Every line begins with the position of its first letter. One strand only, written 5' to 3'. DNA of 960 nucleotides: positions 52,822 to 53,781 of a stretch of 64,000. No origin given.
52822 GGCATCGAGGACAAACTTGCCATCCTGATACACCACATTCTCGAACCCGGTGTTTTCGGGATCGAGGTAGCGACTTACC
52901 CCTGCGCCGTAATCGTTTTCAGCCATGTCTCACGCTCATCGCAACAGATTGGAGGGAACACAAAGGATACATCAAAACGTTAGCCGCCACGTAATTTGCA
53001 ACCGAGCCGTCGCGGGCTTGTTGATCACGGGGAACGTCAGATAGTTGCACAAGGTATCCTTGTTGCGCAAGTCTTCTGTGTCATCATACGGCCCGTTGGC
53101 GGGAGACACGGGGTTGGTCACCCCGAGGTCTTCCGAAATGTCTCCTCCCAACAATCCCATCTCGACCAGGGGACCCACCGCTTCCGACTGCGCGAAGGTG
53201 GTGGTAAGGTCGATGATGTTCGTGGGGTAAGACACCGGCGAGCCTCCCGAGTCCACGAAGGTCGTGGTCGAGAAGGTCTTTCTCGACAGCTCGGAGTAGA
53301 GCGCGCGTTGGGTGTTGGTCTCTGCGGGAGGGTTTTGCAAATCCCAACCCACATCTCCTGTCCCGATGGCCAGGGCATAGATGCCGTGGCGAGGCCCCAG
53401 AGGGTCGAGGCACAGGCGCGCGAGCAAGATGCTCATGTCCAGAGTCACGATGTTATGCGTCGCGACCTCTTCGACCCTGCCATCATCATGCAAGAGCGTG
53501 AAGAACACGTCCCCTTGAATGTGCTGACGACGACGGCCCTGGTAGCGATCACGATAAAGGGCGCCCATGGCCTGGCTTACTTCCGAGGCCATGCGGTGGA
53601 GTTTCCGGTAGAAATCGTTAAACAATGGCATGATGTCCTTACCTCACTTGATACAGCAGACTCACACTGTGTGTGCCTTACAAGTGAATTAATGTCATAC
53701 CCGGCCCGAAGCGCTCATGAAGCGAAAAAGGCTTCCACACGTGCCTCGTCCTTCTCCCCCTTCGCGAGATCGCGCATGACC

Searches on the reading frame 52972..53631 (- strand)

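Call 97: search_protein_families(library=pfam, proteins=[window:52972-53631:-], max_evalue=0.01)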
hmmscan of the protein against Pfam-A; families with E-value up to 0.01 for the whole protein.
window:52972-53631:- (219 aa): 1 family
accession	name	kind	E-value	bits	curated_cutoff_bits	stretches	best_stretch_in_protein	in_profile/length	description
PF25691.1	BW3TFN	-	0.00092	19.7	27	1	87-127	24-64/174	Baseplate wedge 3 tail fiber network component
